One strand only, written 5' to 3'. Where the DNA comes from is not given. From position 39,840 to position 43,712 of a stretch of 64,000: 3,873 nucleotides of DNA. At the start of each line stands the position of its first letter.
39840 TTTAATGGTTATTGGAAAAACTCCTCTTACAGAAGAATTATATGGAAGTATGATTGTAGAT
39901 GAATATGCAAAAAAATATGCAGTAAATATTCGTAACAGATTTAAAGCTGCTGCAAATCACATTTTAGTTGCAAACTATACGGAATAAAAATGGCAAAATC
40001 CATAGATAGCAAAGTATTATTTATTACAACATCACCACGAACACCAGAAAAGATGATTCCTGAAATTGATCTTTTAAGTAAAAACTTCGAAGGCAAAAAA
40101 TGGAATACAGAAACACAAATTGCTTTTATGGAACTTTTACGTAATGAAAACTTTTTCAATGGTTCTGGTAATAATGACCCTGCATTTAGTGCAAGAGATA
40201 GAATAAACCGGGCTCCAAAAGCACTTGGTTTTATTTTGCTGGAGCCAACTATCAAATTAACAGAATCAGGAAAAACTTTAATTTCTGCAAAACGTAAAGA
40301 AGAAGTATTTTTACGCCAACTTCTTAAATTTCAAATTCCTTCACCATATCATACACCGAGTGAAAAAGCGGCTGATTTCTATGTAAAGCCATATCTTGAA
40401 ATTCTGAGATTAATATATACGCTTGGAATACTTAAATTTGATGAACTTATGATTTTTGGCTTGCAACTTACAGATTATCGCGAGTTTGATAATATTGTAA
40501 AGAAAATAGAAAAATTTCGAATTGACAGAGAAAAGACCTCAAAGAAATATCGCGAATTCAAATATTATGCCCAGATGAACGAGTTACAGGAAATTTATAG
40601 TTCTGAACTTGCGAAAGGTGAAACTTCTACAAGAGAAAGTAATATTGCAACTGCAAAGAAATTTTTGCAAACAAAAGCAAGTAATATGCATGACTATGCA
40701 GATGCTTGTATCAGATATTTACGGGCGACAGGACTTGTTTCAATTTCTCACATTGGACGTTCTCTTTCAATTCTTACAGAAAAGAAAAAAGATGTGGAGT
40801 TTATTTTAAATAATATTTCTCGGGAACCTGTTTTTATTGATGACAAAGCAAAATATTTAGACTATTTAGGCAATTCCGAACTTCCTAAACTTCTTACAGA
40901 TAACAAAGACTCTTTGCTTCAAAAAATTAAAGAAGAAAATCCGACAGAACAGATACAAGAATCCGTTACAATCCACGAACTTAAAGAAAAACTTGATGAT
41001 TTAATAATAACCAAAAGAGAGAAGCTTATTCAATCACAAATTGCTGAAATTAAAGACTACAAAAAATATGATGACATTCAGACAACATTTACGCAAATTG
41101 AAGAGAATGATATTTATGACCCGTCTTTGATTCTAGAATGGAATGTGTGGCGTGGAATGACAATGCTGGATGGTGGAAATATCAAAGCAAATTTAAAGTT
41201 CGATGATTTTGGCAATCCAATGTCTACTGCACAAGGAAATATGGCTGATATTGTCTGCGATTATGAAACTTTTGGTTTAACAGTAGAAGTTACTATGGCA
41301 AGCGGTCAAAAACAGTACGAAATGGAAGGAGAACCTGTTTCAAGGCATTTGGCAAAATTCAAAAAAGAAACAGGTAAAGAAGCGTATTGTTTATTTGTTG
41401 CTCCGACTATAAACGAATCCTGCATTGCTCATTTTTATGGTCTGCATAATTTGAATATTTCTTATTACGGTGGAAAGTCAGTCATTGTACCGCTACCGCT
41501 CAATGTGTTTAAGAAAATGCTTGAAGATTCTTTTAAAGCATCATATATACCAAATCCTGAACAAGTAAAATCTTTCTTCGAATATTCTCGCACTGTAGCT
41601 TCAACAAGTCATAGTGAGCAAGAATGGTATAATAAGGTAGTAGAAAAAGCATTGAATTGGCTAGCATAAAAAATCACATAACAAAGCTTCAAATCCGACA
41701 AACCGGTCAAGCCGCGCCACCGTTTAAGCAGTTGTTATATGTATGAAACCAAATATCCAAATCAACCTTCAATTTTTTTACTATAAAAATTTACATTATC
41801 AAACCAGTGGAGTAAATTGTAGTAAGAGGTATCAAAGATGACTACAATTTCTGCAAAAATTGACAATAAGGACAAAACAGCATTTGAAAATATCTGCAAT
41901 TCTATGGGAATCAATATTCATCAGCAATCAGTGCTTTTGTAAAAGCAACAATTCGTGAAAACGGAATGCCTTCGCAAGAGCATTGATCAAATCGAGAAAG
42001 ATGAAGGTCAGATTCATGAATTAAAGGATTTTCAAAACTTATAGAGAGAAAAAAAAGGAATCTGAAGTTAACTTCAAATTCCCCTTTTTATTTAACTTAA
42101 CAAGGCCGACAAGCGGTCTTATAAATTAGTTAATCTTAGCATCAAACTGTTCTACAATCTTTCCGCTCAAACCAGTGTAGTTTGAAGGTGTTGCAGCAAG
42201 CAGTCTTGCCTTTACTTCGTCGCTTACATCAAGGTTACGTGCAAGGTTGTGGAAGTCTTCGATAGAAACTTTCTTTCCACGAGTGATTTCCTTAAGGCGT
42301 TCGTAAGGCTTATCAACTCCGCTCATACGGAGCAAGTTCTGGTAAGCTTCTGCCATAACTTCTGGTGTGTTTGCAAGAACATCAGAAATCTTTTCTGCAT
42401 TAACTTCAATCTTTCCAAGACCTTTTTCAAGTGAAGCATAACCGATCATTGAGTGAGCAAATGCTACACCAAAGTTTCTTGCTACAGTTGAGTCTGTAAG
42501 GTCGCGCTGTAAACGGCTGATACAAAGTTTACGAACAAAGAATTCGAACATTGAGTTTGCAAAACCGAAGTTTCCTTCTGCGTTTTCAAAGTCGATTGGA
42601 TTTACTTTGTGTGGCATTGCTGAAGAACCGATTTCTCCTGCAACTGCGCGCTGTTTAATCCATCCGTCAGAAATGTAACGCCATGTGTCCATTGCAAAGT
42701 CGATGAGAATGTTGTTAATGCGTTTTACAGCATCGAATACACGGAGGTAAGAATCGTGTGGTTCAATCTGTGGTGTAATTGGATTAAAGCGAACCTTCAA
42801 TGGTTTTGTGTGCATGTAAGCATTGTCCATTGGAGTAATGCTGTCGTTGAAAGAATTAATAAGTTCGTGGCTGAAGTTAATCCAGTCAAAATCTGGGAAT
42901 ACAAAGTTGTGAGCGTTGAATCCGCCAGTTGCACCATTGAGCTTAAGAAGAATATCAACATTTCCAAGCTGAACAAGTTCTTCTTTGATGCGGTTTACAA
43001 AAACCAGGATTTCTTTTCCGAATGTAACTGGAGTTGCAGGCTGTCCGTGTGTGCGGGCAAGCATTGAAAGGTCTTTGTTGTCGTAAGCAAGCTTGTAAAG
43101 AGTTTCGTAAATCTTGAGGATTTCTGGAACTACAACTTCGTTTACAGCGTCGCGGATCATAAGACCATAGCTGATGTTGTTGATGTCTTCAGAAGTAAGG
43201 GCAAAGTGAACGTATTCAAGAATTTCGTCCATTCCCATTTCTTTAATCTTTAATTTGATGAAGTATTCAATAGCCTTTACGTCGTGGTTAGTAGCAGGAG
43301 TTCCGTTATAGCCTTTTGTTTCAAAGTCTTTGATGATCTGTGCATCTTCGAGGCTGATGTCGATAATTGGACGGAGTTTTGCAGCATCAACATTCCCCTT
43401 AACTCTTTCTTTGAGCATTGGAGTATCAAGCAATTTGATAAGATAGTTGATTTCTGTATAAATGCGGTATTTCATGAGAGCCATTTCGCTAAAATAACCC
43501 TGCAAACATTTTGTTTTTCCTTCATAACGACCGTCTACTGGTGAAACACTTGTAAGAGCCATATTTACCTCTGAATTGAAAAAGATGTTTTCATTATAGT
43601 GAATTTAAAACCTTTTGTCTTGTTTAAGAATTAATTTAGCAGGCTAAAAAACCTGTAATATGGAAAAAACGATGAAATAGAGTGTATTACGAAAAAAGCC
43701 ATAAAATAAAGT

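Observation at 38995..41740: Complete Type IIS restriction-modification system packaged as one integron cassette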

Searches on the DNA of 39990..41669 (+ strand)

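Call 55: search_with_rna_model(model_id=R1, sources=[L007, L012, L014, L015, L016, L017, L018, L019, L010], max_evalue=1)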
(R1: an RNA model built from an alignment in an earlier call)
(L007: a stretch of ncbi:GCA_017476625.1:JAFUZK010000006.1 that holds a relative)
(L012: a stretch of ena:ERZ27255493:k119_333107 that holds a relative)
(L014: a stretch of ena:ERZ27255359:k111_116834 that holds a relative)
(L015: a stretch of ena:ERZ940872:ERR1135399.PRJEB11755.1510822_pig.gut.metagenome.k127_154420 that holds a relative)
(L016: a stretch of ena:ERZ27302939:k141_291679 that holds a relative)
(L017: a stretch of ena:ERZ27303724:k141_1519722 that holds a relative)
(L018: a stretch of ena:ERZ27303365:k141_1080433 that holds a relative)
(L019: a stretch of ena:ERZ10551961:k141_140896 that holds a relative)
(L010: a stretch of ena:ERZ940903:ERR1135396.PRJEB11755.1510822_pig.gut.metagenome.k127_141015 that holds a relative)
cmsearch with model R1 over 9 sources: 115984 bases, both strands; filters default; matches with E-value up to 1: 48.
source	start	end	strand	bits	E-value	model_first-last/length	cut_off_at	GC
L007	11686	11751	+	91.1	5e-20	1-66/66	no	0.42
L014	86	151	+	90.7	6e-20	1-66/66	no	0.44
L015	11686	11751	+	90.2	8.4e-20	1-66/66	no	0.44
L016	7102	7167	+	90.2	8.4e-20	1-66/66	no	0.44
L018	5444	5509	+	90.2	8.4e-20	1-66/66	no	0.44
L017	9229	9294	+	89.6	1.1e-19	1-66/66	no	0.44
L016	116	179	+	84.8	2e-18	1-66/66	no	0.48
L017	2243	2306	+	84.8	2e-18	1-66/66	no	0.48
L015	9005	9069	+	84.5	2.4e-18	1-66/66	no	0.46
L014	9525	9589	+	82.1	9.4e-18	1-66/66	no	0.49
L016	3298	3361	+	80.7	2.2e-17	1-66/66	no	0.44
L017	5425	5488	+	80.7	2.2e-17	1-66/66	no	0.44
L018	2762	2828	+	80.2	2.9e-17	1-66/66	no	0.48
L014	2768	2832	+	76.3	2.9e-16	1-66/66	no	0.49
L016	9413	9476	+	71.1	6.1e-15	1-66/66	no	0.58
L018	7754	7817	+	71.1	6.1e-15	1-66/66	no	0.58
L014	4687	4752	+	65.5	1.6e-13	1-66/66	no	0.42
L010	9007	9070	+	61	2.3e-12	1-66/66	no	0.48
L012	5904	5968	+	58.4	1.1e-11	1-66/66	no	0.46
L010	11687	11751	+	58.4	1.1e-11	1-66/66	no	0.46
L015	3626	3688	+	52.6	3.1e-10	1-66/66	no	0.56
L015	6477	6545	+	46.8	9.8e-09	1-66/66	no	0.38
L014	7139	7190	+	41.2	2.5e-07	1-66/66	no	0.46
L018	89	150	+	38.8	1e-06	1-66/66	no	0.52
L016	4351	4485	+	36.5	4.2e-06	1-66/66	no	0.4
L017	6478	6612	+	36.5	4.2e-06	1-66/66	no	0.4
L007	15913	16045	+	35.8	6.2e-06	1-66/66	no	0.39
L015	2746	2880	+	32.1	5.5e-05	1-66/66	no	0.42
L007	11686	11751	-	29.9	0.00019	1-66/66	no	0.42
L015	11686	11751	-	29.6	0.00023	1-66/66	no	0.44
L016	7102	7167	-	29.6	0.00023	1-66/66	no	0.44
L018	5444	5509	-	29.6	0.00023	1-66/66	no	0.44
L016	116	179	-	29.3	0.00028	1-66/66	no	0.48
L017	2243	2306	-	29.3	0.00028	1-66/66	no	0.48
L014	86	151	-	29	0.00033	1-66/66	no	0.44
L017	9229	9294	-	28.5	0.00045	1-66/66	no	0.44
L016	3298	3361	-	28.1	0.00057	1-66/66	no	0.44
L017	5425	5488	-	28.1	0.00057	1-66/66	no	0.44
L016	9413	9476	-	22.9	0.012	1-66/66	no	0.58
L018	7754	7817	-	22.9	0.012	1-66/66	no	0.58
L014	7139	7190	-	22.2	0.017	1-66/66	no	0.46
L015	9005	9069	-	21.5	0.027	1-66/66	no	0.46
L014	2768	2832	-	20.8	0.042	1-66/66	no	0.49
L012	5904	5968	-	18.9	0.13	1-66/66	no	0.46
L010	11687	11751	-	18.9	0.13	1-66/66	no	0.46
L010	9007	9070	-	18.8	0.13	1-66/66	no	0.48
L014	10798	10853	+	16.3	0.57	1-66/66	no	0.38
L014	9525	9589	-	15.6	0.84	1-66/66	no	0.49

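Call 66: search_with_rna_model(model_id=R1, sources=[L021, L022, L023, L031, L035, L036, L043, L066, L078, L081, L088, L096, L092, L074, L033, L027, L063, L068, L047, L099], max_evalue=0.001)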
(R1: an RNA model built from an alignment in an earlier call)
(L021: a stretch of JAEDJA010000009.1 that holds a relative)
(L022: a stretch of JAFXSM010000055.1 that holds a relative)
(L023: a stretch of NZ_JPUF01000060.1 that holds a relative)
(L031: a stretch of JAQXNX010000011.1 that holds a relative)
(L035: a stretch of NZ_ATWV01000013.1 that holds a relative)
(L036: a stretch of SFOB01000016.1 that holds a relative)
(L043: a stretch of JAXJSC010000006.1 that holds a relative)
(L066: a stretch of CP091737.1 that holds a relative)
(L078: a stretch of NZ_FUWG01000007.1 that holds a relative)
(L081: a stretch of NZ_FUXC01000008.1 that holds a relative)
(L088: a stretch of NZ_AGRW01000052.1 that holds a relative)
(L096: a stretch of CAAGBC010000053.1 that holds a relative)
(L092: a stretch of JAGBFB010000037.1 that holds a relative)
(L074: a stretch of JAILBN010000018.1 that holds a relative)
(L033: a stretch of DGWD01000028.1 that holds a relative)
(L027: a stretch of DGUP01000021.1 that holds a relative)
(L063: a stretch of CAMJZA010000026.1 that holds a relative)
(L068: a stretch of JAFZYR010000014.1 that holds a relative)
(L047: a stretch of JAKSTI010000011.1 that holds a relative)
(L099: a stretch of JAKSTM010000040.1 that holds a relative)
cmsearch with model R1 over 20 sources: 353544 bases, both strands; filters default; matches with E-value up to 0.001: 61.
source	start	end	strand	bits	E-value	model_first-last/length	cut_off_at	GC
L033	14917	14982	+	87.2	1.5e-18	1-66/66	no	0.44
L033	17418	17482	+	85.8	3.4e-18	1-66/66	no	0.45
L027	12269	12333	+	84.6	6.6e-18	1-66/66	no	0.46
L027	13211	13275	+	83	1.7e-17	1-66/66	no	0.45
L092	15139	15203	+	82.8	1.9e-17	1-66/66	no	0.48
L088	17412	17476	+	81.3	4.6e-17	1-66/66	no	0.49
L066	11682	11746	+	78.5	2.4e-16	1-66/66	no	0.52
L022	18447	18510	+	77.9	3.4e-16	1-66/66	no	0.42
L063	13167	13230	+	77.7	3.8e-16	1-66/66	no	0.44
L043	18110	18174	+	76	1.1e-15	1-66/66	no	0.52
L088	15530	15593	+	75.9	1.1e-15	1-66/66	no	0.42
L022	16323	16385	+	71.4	1.5e-14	1-66/66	no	0.56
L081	13574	13637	+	71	1.9e-14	1-66/66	no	0.5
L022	12321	12385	+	70.3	2.9e-14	1-66/66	no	0.48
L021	12217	12279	+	69.8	3.9e-14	1-66/66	no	0.49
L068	12965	13027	+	69.8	3.9e-14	1-66/66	no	0.54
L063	14579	14641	+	68.9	6.7e-14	1-66/66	no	0.54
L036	15333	15396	+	68.5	8.6e-14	1-66/66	no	0.5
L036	16822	16884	+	68.2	9.9e-14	1-66/66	no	0.52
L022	19382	19444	+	67.7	1.4e-13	1-66/66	no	0.51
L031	20139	20201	+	67.4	1.6e-13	1-66/66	no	0.52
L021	13930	13994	+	67.1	1.9e-13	1-66/66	no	0.51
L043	20200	20262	+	67.1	1.9e-13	1-66/66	no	0.51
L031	15517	15579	+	66.9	2.2e-13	1-66/66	no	0.54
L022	15046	15109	+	66.7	2.5e-13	1-66/66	no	0.55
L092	11907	11969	+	66.4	2.8e-13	1-66/66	no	0.52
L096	11809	11871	+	66.4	3e-13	1-66/66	no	0.54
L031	13669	13731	+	65.9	4e-13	1-66/66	no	0.49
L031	18369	18433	+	65.6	4.6e-13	1-66/66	no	0.49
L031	19351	19413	+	65.4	5.2e-13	1-66/66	no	0.52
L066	14495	14557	+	64.8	7.5e-13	1-66/66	no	0.57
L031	14664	14726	+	63.9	1.3e-12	1-66/66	no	0.54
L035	14282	14344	+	63.1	2e-12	1-66/66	no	0.56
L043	13812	13874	+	62.7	2.5e-12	1-66/66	no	0.48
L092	10911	10975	+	62.7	2.5e-12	1-66/66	no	0.42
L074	13392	13454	+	62.3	3.2e-12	1-66/66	no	0.52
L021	18396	18458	+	62.2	3.5e-12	1-66/66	no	0.51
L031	17415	17477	+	61.6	4.9e-12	1-66/66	no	0.57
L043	19364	19426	+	61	7e-12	1-66/66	no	0.56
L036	16026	16088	+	60.4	9.9e-12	1-66/66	no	0.56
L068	13829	13891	+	60.4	9.9e-12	1-66/66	no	0.56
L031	16560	16622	+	60.1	1.2e-11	1-66/66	no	0.57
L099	6611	6675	+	59.9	1.3e-11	1-66/66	no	0.4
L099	8280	8342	+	59.6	1.6e-11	1-66/66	no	0.46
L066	13239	13301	+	58.9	2.4e-11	1-66/66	no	0.49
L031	12335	12397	+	58.2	3.5e-11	1-66/66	no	0.56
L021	13030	13095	+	57.9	4.4e-11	1-66/66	no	0.48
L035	12477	12539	+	57.3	6e-11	1-66/66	no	0.54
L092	16071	16133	+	57.2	6.6e-11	1-66/66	no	0.52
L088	16408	16470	+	55.4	1.9e-10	1-66/66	no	0.44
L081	14566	14632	+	55.2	2.1e-10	1-66/66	no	0.48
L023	15122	15184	+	53.5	5.9e-10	1-66/66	no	0.59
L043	15357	15489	+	53.4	6.1e-10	1-66/66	no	0.45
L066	18060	18122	+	52.8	8.7e-10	1-66/66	no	0.54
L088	18727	18789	+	52.4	1.1e-09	1-66/66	no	0.49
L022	13733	13795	+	52.2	1.2e-09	1-66/66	no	0.57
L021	16599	16662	+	50.7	3e-09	1-66/66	no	0.48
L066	15907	15971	+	50.1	4.2e-09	1-66/66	no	0.48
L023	14047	14111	+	47.9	1.5e-08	1-66/66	no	0.49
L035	14583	14636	+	44.9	9.1e-08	1-57/66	3'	0.61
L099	5273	5338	+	31.9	0.00019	1-66/66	no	0.42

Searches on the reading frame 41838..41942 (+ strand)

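Call 10: search_protein_families(library=pfam, proteins=[window:41838-41942:+], max_evalue=0.01)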
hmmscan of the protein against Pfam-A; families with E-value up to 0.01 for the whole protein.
window:41838-41942:+ (34 aa): 1 family
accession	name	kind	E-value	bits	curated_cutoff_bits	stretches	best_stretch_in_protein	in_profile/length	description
PF04221.18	RelB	-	0.0011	19.2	22.4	1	1-29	1-29/82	RelB antitoxin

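Call 11: search_protein_families(library=ncbifam, proteins=[window:41838-41942:+], max_evalue=0.01)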
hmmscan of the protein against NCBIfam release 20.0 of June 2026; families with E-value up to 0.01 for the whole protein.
window:41838-41942:+ (34 aa): 1 family
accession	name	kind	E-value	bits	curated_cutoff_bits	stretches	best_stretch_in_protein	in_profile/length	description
TIGR02384.1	RelB_DinJ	subfamily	1.7e-06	28.2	45.65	1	1-27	1-29/85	type II toxin-antitoxin system RelB/DinJ family antitoxin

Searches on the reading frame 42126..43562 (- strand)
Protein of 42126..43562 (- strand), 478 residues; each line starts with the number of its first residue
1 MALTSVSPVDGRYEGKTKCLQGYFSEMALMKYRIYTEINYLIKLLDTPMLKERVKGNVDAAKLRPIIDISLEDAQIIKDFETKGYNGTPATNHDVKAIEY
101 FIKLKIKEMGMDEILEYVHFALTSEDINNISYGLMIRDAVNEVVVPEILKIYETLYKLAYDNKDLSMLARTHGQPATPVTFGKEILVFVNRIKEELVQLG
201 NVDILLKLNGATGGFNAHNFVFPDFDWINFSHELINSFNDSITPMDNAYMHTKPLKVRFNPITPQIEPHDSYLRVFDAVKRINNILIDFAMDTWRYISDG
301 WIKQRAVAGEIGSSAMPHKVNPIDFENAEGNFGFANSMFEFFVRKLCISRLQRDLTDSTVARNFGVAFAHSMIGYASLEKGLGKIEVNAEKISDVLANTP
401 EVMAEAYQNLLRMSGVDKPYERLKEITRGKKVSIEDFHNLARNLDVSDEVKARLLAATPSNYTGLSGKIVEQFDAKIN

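Call 10: search_protein_families(library=pfam, proteins=[window:42126-43562:-], max_evalue=0.01)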
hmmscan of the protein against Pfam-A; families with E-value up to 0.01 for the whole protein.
window:42126-43562:- (478 aa): 2 families
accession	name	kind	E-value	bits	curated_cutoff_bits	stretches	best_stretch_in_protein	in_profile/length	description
PF00206.25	Lyase_1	-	5.4e-41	141.4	27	1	11-330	1-305/312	Lyase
PF08328.16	ASL_C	-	1.1e-40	138.8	35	1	349-463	1-115/115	Adenylosuccinate lyase C-terminal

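Call 87: find_encoding_contigs(protein=window:42126-43562:-, flank=3000, max_places=10)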
Protein window:42126-43562:- (478 aa): 3 contigs read that carry it; 3 places shown.
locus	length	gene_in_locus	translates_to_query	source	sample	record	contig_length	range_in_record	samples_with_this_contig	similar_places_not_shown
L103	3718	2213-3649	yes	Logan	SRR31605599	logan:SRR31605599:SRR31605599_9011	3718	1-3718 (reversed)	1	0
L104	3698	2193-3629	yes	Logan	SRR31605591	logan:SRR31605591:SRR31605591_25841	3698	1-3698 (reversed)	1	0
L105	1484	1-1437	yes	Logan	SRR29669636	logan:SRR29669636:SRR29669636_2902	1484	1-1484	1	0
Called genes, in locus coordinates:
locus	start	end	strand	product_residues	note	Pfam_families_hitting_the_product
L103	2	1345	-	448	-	?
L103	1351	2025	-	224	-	-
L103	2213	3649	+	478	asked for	PF00206:Lyase_1, PF08328:ASL_C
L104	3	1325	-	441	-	?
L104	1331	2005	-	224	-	-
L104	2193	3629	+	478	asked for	PF00206:Lyase_1, PF08328:ASL_C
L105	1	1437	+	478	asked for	PF00206:Lyase_1, PF08328:ASL_C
